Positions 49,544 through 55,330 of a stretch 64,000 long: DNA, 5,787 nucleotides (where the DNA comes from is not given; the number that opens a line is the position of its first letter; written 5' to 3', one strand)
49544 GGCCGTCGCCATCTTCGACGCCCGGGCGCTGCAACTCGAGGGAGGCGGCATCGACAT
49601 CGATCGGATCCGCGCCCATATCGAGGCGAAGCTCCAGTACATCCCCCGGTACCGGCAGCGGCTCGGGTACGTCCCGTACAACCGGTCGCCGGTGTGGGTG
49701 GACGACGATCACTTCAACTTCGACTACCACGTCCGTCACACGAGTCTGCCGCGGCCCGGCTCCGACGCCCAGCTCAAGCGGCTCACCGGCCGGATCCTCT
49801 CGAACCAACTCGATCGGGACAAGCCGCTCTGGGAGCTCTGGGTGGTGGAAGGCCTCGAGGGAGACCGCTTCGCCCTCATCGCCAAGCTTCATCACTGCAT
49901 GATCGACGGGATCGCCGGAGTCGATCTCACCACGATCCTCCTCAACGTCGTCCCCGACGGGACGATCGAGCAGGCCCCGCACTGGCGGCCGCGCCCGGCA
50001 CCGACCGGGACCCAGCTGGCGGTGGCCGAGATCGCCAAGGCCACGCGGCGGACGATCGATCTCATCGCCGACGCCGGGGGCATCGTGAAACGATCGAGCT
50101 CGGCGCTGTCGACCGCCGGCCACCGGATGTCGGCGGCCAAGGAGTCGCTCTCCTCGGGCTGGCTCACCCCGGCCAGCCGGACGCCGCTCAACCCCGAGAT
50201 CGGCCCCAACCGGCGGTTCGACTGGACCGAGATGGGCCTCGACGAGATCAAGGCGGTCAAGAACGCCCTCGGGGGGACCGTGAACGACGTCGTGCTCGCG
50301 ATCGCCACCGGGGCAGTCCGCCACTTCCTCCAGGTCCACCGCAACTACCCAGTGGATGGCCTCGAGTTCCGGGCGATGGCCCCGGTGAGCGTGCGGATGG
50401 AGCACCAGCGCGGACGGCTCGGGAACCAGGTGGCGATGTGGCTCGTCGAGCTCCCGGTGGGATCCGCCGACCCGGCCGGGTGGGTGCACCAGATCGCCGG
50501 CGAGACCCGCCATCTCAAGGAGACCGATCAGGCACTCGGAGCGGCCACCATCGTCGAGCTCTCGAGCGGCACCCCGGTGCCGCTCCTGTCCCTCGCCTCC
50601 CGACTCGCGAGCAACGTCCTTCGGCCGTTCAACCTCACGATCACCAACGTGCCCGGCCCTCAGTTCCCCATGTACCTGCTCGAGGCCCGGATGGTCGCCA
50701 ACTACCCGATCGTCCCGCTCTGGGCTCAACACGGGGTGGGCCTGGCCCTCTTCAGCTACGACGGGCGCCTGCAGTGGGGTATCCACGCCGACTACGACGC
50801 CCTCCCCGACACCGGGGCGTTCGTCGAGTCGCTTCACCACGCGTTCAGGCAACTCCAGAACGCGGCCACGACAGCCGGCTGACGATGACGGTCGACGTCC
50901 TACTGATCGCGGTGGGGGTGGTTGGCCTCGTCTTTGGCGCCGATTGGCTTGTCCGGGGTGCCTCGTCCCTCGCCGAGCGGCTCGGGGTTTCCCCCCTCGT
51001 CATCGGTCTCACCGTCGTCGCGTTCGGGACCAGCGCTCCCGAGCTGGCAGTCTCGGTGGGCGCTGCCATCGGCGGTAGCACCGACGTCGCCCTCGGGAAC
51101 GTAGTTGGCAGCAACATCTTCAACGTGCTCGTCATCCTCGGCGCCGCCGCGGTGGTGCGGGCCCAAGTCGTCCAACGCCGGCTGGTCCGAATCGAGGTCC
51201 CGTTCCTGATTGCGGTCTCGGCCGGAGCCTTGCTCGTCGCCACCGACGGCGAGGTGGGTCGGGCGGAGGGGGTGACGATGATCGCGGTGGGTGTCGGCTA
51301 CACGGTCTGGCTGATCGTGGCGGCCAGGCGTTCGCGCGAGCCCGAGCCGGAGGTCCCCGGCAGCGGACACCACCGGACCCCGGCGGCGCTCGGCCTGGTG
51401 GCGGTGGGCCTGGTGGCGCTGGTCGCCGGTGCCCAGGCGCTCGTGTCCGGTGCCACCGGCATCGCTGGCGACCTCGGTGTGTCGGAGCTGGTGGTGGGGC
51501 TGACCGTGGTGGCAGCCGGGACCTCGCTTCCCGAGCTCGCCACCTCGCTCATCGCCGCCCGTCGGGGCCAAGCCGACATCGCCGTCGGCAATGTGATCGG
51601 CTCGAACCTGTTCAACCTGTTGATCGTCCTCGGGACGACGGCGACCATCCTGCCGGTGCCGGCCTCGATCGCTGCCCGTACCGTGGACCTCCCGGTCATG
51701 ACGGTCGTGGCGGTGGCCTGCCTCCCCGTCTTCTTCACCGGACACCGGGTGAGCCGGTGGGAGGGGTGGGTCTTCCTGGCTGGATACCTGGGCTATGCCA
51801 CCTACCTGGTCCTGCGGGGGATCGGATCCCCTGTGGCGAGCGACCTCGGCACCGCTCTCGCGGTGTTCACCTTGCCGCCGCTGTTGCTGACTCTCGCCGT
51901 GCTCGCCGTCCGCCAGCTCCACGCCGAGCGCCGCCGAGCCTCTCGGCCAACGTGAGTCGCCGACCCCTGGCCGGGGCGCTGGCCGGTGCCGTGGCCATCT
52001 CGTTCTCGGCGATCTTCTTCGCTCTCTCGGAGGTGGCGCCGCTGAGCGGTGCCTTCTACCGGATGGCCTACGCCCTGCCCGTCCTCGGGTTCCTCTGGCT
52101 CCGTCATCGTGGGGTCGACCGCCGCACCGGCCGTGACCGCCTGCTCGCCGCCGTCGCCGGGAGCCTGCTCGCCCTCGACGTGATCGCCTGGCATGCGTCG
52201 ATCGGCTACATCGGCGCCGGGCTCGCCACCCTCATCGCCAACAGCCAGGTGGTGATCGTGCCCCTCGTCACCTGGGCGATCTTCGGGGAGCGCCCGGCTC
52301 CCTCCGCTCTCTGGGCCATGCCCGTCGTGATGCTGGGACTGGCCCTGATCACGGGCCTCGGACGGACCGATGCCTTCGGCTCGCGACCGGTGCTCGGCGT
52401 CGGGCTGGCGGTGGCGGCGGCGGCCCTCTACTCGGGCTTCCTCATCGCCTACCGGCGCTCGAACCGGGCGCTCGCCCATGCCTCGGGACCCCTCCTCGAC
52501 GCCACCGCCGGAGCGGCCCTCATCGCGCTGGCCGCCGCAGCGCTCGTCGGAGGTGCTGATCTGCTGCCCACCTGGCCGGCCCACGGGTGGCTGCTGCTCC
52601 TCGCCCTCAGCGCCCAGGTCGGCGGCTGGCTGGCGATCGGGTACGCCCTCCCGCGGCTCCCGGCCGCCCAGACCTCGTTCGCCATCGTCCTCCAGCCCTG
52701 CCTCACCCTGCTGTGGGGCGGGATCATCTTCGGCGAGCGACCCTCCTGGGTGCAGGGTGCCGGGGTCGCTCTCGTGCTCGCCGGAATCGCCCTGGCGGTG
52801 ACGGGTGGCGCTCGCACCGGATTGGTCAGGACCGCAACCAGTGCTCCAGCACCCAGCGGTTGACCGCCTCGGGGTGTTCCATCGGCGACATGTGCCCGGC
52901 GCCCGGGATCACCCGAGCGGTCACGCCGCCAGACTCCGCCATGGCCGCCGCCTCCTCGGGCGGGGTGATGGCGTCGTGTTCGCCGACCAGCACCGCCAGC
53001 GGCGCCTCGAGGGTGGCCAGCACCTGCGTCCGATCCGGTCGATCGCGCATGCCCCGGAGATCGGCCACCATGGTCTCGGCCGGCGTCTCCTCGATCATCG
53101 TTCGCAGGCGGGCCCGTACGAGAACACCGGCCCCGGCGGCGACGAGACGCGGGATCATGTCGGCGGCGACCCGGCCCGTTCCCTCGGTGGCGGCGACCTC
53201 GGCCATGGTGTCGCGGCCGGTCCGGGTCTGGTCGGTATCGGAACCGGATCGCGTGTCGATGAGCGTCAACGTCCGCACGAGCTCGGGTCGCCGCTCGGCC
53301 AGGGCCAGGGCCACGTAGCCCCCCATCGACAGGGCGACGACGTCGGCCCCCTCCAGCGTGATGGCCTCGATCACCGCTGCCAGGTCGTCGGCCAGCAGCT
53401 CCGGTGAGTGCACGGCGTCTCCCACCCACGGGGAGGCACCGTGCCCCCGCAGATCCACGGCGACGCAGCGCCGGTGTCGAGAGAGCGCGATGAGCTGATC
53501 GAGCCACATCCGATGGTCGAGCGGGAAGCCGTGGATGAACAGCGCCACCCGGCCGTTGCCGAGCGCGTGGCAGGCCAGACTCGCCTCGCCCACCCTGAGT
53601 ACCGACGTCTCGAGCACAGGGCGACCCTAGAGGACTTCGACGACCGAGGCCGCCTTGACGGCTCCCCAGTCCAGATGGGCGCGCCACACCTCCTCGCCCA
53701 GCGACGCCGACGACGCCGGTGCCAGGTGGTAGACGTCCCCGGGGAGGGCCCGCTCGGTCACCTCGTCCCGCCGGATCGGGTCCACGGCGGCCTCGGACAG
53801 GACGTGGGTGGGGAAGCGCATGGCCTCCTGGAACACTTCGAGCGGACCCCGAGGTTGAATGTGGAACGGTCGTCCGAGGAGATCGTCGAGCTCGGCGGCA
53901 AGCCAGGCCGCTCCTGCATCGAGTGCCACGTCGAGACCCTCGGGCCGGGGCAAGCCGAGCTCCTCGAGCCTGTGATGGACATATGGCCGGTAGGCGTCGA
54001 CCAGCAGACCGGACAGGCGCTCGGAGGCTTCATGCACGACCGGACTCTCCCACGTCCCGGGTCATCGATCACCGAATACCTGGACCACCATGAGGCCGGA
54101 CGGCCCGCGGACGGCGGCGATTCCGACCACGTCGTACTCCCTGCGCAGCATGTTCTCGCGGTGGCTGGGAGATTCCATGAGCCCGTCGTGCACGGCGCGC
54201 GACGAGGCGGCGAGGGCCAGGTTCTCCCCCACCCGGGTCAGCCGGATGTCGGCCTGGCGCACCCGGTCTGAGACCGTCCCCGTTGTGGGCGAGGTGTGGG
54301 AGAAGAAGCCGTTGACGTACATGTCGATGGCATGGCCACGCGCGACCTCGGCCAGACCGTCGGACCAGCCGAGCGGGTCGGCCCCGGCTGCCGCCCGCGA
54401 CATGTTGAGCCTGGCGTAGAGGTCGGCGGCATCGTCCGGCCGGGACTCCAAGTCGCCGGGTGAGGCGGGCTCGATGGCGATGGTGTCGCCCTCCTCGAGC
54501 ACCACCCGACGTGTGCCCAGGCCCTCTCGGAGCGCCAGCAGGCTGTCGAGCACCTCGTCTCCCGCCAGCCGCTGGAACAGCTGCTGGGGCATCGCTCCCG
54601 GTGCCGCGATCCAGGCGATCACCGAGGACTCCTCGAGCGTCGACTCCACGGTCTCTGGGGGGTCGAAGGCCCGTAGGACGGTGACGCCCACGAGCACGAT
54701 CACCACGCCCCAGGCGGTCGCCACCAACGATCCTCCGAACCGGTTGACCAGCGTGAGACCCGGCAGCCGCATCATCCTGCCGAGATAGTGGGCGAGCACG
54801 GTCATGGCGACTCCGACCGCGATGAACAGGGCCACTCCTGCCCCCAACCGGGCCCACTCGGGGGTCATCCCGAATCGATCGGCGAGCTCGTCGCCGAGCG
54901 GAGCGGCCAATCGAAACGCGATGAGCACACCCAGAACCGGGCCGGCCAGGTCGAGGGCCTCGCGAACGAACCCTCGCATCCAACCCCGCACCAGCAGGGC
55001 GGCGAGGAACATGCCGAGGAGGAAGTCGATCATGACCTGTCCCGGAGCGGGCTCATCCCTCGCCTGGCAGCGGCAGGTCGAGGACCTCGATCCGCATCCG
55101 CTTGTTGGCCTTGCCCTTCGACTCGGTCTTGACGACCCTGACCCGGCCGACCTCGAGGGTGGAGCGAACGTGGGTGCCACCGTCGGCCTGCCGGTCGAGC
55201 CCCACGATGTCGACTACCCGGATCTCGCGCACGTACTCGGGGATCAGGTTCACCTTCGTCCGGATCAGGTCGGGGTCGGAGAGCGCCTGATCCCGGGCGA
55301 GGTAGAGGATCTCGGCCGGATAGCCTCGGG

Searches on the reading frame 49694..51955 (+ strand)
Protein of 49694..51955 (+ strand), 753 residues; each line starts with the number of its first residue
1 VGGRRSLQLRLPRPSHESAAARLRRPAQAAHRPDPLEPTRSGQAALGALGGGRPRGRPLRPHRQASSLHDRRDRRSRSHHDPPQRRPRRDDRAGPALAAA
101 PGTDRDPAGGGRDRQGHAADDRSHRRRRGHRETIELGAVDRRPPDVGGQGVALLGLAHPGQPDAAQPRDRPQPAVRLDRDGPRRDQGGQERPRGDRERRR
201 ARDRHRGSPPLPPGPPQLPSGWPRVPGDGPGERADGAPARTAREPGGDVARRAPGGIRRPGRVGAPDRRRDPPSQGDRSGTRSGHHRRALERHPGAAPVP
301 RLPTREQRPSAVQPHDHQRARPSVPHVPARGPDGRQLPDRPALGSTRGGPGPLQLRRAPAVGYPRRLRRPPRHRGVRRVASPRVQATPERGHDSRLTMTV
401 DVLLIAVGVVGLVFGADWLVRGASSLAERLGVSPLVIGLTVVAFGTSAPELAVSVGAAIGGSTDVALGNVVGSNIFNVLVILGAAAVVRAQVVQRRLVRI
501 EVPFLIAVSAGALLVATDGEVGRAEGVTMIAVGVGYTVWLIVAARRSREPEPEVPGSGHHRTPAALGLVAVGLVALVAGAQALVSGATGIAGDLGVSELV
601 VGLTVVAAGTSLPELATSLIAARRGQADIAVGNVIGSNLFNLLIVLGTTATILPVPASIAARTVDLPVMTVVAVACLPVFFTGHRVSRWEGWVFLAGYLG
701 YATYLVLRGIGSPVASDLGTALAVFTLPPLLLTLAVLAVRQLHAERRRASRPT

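Call 72: search_protein_families(library=pfam, proteins=[window:49694-51955:+], max_evalue=0.00001)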
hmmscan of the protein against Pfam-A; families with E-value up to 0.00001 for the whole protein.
window:49694-51955:+ (753 aa): 1 family
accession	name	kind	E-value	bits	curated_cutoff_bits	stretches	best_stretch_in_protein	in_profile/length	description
PF01699.29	Na_Ca_ex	-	1.4e-64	217.1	24.9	2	565-706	2-150/151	Sodium/calcium exchanger protein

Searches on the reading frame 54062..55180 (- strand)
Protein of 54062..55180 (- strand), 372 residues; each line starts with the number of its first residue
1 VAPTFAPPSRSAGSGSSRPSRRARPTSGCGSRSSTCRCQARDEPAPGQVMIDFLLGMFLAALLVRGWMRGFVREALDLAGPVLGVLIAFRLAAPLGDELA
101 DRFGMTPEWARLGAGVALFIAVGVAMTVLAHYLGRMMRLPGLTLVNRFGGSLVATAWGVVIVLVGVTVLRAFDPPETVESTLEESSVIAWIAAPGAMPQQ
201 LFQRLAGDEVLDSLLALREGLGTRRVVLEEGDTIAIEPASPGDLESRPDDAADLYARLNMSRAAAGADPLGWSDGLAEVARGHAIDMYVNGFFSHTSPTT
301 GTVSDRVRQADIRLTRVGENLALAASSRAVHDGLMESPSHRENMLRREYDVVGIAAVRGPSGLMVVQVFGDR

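Call 72: search_protein_families(library=pfam, proteins=[window:54062-55180:-], max_evalue=0.00001)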
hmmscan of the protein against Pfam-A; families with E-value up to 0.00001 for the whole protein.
window:54062-55180:- (372 aa): 2 families
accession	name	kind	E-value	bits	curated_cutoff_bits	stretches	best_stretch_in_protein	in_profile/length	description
PF02674.22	Colicin_V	-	2.3e-23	83.2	29.3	1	51-192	1-140/144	Colicin V production protein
PF00188.32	CAP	-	3.5e-16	60.5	21.1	1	257-369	3-117/117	Cysteine-rich secretory protein family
